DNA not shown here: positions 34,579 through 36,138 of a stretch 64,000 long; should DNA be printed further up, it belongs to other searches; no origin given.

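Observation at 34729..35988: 420-aa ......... intein in a XerC/XerD-like tyrosine recombinase, inserted right after the HxLRH box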

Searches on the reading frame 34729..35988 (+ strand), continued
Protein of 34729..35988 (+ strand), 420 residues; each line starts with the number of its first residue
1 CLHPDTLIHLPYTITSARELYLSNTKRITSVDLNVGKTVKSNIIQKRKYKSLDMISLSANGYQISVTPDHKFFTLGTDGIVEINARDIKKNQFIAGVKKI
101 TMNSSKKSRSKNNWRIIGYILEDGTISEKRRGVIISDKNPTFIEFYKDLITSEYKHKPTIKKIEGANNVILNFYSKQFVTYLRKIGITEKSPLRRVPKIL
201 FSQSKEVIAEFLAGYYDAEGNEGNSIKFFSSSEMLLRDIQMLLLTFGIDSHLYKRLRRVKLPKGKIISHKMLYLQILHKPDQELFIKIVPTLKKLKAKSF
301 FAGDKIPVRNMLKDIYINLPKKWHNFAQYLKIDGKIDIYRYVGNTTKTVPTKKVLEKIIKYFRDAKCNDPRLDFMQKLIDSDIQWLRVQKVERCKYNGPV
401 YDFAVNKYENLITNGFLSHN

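Call 46: find_related_loci(query=A3, collection=genome_contigs, flank=3000)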
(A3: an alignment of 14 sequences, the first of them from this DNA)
Query A3 (420 aa) in genome_contigs; peptide patterns used: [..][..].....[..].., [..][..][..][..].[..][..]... (x = any residue, [..] = any of these).
599 stretches matched a pattern (row limit reached: there are more); 232 encode a relative of the query (tblastn E <= 1e-3); the best 80 are kept; 80 distinct loci.
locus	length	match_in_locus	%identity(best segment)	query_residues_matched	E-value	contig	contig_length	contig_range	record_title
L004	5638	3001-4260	65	1-420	0e+0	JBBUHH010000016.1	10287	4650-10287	MAG: Patescibacteria group bacterium isolate H52-bin032_1 H52_bin032_1_000000000016, whole genome shotgun sequence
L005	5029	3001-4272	52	1-420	4e-141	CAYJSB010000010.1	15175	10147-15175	MAG TPA_asm: uncultured Candidatus Saccharibacteria bacterium isolate ERP125453_co1_310 genome assembly, contig: NODE_40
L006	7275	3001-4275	52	1-420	6e-135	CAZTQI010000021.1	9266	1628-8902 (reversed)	MAG TPA_asm: uncultured Candidatus Saccharibacteria bacterium isolate SRP272421_co1_226 genome assembly, contig: NODE_25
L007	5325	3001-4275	52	1-420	5e-133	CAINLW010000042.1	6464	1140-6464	uncultured bacterium isolate MJ-time_bin-8470 genome assembly, contig: bin-8470:42/64, whole genome shotgun sequence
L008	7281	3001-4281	47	1-420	7e-122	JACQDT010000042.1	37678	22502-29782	MAG: Candidatus Azambacteria bacterium isolate NC_groundwater_1002_Pr1_S-0.65um_50_11 Montesol18_Sp65_coassembly_scaffol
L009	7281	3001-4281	46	1-420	2e-120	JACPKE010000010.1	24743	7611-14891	MAG: Candidatus Brennerbacteria bacterium isolate NC_groundwater_486_Ag_S-0.1um_40_11 S35_SO-1_scaffold_111661, whole ge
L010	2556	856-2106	44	1-420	2e-105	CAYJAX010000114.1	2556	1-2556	MAG TPA_asm: Candidatus Woesearchaeota archaeon isolate ERP119705_co9_178 genome assembly, contig: NODE_90384_length_255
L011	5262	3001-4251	43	1-420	1e-99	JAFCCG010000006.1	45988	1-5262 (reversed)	MAG: Chloroflexi bacterium isolate AB_1215_Bin_59 AB_1215_Bin_59.fna_scaffold_1335, whole genome shotgun sequence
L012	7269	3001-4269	40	1-420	1e-96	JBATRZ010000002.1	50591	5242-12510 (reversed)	MAG: Candidatus Saccharimonadales bacterium isolate MFD10470_ilm_asm_bin33 k127_61244, whole genome shotgun sequence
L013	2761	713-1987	43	2-420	3e-99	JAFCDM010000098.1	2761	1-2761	Candidatus Pacearchaeota archaeon isolate Meg19_1012_Bin_465 Meg19_1012_Bin_465_scaffold_229928, whole genome shotgun se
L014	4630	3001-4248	41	1-420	2e-95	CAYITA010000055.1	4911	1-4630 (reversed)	MAG TPA_asm: Candidatus Woesearchaeota archaeon isolate ERP119705_co5_89 genome assembly, contig: NODE_24286_length_4911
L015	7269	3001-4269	41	1-420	8e-95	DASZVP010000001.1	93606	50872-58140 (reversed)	MAG TPA_asm: Candidatus Saccharimonadales bacterium isolate SMAG_U6134 k141_97097, whole genome shotgun sequence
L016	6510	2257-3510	41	1-420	3e-94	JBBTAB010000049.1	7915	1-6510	MAG: Nanoarchaeota archaeon isolate H43-bin082_1 H43_bin082_1_000000000049, whole genome shotgun sequence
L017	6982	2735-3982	40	1-420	6e-93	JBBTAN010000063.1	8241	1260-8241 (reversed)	MAG: Nanoarchaeota archaeon isolate H43-bin069_1 H43_bin069_1_000000000063, whole genome shotgun sequence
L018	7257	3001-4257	39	1-420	3e-90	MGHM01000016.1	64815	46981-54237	MAG: Candidatus Woesebacteria bacterium RIFCSPLOWO2_01_FULL_44_24b rifcsplowo2_01_scaffold_423, whole genome shotgun seq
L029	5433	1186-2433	37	1-420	3e-83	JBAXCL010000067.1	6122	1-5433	MAG: archaeon isolate ELA192 MAG192_67, whole genome shotgun sequence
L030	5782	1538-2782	38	1-420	6e-83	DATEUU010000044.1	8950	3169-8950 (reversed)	MAG TPA_asm: archaeon isolate SMAG_U8349 k141_1926447, whole genome shotgun sequence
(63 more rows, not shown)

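Call 57: find_related_loci(query=A3, collection=viral_contigs, flank=4000)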
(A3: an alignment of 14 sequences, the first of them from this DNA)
Query A3 (420 aa) in viral_contigs; peptide patterns used: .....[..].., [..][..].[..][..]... (x = any residue, [..] = any of these).
600 stretches matched a pattern (row limit reached: there are more); 53 encode a relative of the query (tblastn E <= 1e-3); 53 distinct loci.
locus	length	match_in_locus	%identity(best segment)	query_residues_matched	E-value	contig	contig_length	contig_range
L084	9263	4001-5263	25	1-420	4e-28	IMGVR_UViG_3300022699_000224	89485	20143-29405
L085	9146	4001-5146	23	61-420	2e-17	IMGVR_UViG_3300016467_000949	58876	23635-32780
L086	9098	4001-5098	21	59-420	5e-16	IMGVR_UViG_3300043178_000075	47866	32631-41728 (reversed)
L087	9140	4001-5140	22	60-420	7e-15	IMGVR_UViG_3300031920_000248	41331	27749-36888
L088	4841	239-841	30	61-255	8e-15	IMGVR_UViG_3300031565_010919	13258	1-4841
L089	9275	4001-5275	24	1-420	9e-15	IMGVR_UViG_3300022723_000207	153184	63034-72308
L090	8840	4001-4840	25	1-259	8e-15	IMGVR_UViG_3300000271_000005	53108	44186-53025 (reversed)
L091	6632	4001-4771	24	1-248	1e-14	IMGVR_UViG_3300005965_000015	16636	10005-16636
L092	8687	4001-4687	25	60-287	5e-14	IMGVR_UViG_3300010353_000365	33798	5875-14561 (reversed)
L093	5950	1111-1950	23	116-420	8e-14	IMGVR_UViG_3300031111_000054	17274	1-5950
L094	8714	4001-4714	29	58-258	1e-13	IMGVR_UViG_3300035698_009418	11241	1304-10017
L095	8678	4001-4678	26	173-420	1e-13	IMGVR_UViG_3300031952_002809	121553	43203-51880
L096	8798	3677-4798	26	61-420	3e-13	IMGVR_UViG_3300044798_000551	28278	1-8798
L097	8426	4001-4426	32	175-315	1e-12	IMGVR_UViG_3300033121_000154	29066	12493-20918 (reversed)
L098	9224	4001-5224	24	41-420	5e-12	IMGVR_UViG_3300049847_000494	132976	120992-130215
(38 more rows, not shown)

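Call 59: search_protein_families(library=ncbifam, proteins=[L017:5193-5600:-, L017:5702-6091:-, L017:6091-6492:-, L011:1-699:-, L016:4811-5509:+, L029:2606-3187:+, L030:4617-5324:+], max_evalue=0.00001)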
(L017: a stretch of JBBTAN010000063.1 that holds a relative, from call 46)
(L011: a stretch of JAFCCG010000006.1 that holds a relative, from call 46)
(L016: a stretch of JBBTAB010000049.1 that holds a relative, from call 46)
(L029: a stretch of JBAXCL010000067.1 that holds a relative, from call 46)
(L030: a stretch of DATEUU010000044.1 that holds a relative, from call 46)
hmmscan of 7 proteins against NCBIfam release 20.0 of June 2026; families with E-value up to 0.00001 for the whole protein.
L017:5193-5600:- (136 aa): 3 families
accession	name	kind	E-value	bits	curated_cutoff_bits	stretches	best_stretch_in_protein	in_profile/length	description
TIGR03627.1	uS9_arch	equivalog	2.3e-42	144.4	162.75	1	7-136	2-130/130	30S ribosomal protein S9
NF001749.0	PRK00474.1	equivalog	1.9e-41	141.5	147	1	5-136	3-134/134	30S ribosomal protein S9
NF001099.0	PRK00132.1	equivalog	6.6e-22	78.2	112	1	5-136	4-130/130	30S ribosomal protein S9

L017:5702-6091:- (130 aa): 3 families
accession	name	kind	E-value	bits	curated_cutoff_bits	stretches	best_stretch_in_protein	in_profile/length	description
NF005004.0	PRK06394.1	equivalog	3.3e-35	121.2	146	1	1-128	6-140/149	50S ribosomal protein L13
TIGR01077.1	L13_A_E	equivalog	1.1e-32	113.3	98.9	1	2-122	1-127/141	50S ribosomal protein L13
TIGR01066.1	rplM_bact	equivalog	7.8e-10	38.7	93.05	1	24-106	49-131/141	50S ribosomal protein L13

L017:6091-6492:- (134 aa): 1 family
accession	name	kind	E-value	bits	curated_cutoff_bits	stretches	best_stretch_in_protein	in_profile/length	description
NF003079.0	PRK04005.1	equivalog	3e-28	97.9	85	1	25-134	6-121/121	50S ribosomal protein L18e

L011:1-699:- (233 aa): 2 families
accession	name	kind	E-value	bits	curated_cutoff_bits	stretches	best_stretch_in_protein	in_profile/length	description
NF053605.1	PyTRAM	equivalog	5.7e-18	64.4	85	1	16-70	1-55/56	TRAM domain-containing RNA chaperone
NF008993.0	PRK12336.1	equivalog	1.1e-15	57.5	243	1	13-72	142-201/203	translation initiation factor IF-2 subunit beta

L016:4811-5509:+ (233 aa): 2 families
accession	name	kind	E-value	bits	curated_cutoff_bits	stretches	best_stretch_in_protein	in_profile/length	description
NF000642.1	PRK00024.1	equivalog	4.1e-71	239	180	1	13-231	1-210/212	RadC family protein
TIGR00608.1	radc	subfamily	2.7e-64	216.9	133.85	1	11-229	1-214/218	RadC family protein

L029:2606-3187:+ (194 aa): 0 families

L030:4617-5324:+ (236 aa): 0 families
